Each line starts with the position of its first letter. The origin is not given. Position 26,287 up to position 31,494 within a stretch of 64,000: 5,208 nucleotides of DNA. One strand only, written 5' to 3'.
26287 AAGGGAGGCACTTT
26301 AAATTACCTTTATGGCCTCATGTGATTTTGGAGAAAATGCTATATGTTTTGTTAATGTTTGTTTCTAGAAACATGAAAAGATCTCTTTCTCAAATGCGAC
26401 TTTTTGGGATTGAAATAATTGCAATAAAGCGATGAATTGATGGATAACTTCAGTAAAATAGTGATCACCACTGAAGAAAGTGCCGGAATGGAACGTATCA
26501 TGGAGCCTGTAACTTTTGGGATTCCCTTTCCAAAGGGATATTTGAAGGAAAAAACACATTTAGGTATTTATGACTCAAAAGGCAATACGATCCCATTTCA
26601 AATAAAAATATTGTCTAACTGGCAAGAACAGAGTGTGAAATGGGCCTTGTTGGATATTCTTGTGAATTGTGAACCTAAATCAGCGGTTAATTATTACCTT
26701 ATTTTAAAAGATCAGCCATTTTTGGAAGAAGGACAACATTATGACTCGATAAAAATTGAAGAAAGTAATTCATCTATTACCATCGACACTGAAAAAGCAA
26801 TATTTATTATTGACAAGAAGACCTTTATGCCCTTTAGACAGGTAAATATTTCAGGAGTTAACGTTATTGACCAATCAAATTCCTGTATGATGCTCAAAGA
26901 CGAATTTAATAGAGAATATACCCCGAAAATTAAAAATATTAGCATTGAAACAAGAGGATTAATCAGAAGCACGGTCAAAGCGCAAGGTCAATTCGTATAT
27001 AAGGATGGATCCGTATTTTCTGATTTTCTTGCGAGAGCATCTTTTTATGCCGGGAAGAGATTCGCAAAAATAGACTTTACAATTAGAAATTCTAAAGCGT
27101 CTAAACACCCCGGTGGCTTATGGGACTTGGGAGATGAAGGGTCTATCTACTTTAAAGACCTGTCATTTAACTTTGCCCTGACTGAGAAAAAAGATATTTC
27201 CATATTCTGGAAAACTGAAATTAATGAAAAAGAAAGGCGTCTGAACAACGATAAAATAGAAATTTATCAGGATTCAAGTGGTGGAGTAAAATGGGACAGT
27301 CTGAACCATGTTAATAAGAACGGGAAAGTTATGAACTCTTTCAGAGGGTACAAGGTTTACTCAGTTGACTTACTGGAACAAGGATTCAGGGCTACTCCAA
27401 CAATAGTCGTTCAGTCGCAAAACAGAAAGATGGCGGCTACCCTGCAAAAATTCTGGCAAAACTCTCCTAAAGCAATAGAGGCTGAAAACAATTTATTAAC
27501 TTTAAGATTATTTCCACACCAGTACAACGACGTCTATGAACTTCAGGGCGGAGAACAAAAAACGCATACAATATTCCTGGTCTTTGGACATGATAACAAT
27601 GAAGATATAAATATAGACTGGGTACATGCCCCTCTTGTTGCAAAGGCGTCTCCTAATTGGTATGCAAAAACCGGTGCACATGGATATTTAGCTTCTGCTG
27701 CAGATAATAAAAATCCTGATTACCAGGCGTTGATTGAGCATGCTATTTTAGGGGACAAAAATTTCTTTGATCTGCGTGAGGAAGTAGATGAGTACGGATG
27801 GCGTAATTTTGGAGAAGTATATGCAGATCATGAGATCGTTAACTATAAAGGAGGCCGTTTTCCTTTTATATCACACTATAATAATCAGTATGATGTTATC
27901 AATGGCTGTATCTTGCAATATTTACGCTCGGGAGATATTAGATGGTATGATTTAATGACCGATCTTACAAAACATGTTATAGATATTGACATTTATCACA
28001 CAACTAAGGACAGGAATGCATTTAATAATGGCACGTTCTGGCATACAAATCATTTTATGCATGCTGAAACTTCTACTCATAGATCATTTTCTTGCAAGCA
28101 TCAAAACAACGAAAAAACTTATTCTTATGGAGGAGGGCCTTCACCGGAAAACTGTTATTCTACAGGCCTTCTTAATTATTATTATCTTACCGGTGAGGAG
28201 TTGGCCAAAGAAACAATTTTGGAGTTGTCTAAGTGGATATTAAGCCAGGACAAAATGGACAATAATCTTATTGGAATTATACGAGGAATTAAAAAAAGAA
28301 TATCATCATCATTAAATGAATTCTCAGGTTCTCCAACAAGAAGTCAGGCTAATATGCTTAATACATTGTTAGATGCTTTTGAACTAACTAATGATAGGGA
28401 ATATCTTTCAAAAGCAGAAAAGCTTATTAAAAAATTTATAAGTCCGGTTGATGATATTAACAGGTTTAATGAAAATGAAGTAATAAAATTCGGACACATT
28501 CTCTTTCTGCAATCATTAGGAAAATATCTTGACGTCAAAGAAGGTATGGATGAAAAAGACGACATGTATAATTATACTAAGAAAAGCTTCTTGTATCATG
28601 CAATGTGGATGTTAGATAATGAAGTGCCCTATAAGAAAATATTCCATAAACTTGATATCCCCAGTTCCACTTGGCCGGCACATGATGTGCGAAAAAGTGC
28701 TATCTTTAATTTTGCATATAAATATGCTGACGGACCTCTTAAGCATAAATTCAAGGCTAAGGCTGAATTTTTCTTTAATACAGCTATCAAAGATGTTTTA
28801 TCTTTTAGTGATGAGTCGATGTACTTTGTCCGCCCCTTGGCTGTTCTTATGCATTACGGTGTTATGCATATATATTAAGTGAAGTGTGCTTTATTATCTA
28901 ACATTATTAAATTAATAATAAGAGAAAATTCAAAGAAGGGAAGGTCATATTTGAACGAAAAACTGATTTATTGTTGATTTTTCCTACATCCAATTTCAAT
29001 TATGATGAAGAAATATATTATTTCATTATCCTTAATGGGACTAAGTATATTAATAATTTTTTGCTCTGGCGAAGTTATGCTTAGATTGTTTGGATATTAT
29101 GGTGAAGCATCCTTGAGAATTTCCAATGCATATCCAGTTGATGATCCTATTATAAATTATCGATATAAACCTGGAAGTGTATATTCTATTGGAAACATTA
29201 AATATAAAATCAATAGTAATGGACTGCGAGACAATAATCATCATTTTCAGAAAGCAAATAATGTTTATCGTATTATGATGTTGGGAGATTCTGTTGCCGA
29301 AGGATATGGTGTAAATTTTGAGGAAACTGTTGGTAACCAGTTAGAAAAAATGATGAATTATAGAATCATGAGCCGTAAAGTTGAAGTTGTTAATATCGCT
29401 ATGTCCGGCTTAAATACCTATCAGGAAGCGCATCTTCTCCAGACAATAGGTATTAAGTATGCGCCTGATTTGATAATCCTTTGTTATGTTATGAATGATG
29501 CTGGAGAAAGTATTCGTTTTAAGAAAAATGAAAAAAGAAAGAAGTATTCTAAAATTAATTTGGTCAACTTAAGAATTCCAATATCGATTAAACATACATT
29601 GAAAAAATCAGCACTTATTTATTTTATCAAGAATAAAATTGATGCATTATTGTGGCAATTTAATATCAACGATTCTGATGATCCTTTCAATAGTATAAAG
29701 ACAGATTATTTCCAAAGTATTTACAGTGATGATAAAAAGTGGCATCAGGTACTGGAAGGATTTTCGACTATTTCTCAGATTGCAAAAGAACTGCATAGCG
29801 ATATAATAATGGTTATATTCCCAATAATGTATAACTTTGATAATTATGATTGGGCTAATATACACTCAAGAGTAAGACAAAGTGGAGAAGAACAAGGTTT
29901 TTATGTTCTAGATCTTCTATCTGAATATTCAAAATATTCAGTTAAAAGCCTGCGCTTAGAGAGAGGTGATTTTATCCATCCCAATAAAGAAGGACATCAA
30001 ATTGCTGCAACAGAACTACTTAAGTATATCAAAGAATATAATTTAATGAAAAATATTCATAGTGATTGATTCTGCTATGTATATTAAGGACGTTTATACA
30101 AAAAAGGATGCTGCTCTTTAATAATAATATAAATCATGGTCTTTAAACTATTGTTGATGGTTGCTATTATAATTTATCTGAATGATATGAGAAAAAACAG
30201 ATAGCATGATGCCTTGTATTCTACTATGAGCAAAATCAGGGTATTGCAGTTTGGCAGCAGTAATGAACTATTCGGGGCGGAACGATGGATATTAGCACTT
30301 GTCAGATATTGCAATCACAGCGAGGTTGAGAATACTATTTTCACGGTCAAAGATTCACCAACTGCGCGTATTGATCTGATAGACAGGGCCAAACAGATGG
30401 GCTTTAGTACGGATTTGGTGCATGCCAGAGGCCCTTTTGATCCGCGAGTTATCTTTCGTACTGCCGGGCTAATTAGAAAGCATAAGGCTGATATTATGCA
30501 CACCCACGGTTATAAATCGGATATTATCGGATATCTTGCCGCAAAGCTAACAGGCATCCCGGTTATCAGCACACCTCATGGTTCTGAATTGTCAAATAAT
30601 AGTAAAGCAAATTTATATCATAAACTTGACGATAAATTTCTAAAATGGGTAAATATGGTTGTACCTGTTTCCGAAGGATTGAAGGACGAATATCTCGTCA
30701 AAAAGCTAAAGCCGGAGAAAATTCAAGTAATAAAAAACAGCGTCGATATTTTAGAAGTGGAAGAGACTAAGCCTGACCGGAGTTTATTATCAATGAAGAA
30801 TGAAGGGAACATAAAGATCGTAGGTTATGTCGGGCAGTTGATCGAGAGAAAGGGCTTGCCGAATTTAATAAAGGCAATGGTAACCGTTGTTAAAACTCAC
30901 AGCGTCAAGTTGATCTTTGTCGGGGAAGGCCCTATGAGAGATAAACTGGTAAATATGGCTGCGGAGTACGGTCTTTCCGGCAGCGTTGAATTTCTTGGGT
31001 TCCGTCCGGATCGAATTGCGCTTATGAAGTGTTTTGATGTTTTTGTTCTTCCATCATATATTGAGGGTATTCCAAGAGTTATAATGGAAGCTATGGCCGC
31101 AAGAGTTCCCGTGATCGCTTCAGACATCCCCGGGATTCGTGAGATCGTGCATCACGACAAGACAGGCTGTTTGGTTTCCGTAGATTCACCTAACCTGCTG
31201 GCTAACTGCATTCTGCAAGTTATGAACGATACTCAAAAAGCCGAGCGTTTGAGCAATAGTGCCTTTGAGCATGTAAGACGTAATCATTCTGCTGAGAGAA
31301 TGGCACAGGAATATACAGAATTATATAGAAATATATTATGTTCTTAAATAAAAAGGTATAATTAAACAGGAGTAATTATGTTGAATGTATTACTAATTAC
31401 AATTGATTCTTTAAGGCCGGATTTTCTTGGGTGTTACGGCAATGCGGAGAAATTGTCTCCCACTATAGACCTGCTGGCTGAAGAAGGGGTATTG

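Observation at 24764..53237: PAPS supply plus sulfotransferases embedded in an exosortase locus: predicted sulfated exopolysaccharide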

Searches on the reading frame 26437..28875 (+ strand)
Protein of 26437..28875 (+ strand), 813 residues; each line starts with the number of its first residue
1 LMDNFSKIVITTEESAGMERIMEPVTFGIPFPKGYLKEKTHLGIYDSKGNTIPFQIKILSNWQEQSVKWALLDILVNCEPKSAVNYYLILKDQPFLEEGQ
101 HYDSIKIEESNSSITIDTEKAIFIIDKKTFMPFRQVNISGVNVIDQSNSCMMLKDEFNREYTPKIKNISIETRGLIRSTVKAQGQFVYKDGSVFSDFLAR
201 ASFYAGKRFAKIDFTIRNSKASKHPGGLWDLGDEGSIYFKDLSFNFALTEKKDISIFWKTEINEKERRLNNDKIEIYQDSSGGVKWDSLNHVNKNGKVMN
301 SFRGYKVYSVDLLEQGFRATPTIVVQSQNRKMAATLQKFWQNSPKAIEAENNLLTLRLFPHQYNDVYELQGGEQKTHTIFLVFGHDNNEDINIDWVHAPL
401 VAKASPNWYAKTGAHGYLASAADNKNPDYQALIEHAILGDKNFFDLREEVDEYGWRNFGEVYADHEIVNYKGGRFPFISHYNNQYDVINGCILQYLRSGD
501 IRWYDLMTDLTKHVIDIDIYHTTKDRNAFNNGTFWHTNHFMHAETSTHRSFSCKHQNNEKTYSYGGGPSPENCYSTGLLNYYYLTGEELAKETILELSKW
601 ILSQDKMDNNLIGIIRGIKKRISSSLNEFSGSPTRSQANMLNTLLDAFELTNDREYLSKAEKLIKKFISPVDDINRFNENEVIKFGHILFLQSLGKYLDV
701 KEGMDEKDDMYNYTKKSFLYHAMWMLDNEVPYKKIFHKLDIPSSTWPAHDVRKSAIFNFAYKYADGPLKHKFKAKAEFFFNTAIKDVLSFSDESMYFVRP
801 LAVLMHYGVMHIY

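Call 6: search_protein_families(library=pfam, proteins=[window:26437-28875:+])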
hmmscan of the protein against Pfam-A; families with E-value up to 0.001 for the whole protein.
window:26437-28875:+ (813 aa): 3 families
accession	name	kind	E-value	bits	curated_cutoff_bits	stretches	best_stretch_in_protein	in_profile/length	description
PF19501.5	PcRGLX_1st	-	2.5e-09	37.3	22.1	1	22-70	16-64/83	PcRGLX-like N-terminal RIFT barrel domain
PF21345.3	PcRGLX_2nd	-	2.7e-08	33.6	23.5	1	105-216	1-122/360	PcRGLX-like protein central beta sandwich domain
PF06662.19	C5-epim_C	-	7.3e-05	22.8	23.3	1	636-671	30-65/188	D-glucuronyl C5-epimerase C-terminus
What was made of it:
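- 26437..28878 (+): 813-aa PcRGLX-like three-domain protein with an (alpha/alpha)-toroid and no signal peptide. Its activity is unknown. In relatives the gene overlaps the ST1 stop codon. PcRGLX_1st and PcRGLX_2nd above cutoff (call 6).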

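Call 8: search_protein_families(library=ncbifam, proteins=[window:26437-28875:+], max_evalue=0.00001)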
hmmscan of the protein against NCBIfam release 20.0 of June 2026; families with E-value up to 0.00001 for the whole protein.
window:26437-28875:+ (813 aa): 0 families

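Call 56: search_solved_structures(query=window:26437-28875:+, max_evalue=1, show_alignments=1)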
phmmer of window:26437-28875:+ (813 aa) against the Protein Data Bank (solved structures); distinct sequences matched with E-value up to 1: 0.
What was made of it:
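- Tried and rejected: The PDB sequence search gave nothing (call 56).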

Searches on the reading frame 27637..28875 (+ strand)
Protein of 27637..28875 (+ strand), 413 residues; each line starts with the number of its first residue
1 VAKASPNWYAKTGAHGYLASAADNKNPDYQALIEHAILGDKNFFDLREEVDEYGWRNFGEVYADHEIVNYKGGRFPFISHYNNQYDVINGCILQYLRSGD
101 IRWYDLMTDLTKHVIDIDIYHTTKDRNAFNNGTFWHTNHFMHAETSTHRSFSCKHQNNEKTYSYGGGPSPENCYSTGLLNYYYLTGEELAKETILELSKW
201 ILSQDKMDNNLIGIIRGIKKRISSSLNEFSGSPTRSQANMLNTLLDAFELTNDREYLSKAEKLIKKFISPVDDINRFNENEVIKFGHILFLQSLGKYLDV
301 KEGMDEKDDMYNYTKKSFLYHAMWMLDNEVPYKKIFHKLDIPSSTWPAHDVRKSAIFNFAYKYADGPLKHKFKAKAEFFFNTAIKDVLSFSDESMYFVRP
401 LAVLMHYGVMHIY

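Call 90: search_protein_families(library=pfam, proteins=[window:27637-28875:+], max_evalue=1)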
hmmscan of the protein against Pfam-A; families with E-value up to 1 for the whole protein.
window:27637-28875:+ (413 aa): 4 families
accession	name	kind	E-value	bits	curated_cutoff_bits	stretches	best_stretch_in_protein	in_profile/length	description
PF06662.19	C5-epim_C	-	3.1e-05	24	23.3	1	236-271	30-65/188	D-glucuronyl C5-epimerase C-terminus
PF21346.3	PcRGLX_3rd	-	0.00042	20.2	23.8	1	93-123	95-125/411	PcRGLX-like protein C-terminal alpha/alpha toroid domain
PF07944.18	Beta-AFase-like_GH127_cat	-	0.0083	15.6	24.9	1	176-270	132-210/376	Beta-L-arabinofuranosidase, GH127 catalytic domain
PF07221.17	GlcNAc_2-epim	-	0.05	13.3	23.4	1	232-281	133-186/347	N-acylglucosamine 2-epimerase (GlcNAc 2-epimerase)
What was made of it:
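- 26437..28878 (+): Weak toroid hits in the C-terminal half (call 90).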

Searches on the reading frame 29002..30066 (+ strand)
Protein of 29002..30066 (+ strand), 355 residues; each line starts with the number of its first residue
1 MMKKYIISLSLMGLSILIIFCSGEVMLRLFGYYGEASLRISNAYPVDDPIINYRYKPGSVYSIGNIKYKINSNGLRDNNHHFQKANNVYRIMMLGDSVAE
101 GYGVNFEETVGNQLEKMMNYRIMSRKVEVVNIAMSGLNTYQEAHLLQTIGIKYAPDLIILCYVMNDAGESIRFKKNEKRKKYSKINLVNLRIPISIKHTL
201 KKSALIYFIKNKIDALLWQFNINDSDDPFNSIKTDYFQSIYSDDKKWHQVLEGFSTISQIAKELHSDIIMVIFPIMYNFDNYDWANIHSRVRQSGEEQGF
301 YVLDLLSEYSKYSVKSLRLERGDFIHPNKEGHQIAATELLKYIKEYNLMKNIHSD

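Call 6: search_protein_families(library=pfam, proteins=[window:29002-30066:+])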
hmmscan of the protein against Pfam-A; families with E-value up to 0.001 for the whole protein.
window:29002-30066:+ (355 aa): 2 families
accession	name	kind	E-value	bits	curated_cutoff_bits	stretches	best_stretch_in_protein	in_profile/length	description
PF13472.12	Lipase_GDSL_2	-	2.2e-14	54.8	32.9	1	94-334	2-178/178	GDSL-like Lipase/Acylhydrolase family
PF00657.28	Lipase_GDSL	-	3.5e-09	37.6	23.6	1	91-182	1-103/208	GDSL-like Lipase/Acylhydrolase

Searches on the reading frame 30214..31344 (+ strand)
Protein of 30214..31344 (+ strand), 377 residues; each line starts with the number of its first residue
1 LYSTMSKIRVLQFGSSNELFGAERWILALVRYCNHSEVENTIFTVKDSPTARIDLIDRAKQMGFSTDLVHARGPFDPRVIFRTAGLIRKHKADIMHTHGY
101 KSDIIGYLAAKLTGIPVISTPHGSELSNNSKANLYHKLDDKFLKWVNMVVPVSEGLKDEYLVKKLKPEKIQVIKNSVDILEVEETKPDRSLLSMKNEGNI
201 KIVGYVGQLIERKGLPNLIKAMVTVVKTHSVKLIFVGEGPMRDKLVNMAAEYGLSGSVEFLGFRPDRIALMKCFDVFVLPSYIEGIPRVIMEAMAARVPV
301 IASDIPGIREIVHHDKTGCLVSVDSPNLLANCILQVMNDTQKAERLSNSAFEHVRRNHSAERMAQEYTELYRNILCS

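Call 6: search_protein_families(library=pfam, proteins=[window:30214-31344:+])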
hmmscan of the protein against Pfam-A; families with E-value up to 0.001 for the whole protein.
window:30214-31344:+ (377 aa): 7 families
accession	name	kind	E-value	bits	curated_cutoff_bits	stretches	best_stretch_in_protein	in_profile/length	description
PF00534.26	Glycos_transf_1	-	8.3e-41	139.8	26.4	1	199-351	14-170/172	Glycosyl transferases group 1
PF13692.12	Glyco_trans_1_4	-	5.8e-37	127.5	27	1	201-339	2-142/142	Glycosyl transferases group 1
PF13439.12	Glyco_transf_4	-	1.8e-23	83.9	28.5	1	21-179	3-168/170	Glycosyltransferase Family 4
PF13579.12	Glyco_trans_4_4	-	2.1e-17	64.4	29.7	1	21-175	2-157/158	Glycosyl transferase 4-like domain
PF20706.3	GT4-conflict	-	4.5e-07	29.6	26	1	147-362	148-363/385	Family 4 Glycosyltransferase in conflict systems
PF13477.12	Glyco_trans_4_2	-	4.3e-06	27.4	23.4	1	30-129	17-114/139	Glycosyl transferase 4-like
PF13524.12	Glyco_trans_1_2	-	0.00023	21.6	25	1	290-367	67-142/144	Glycosyl transferase-like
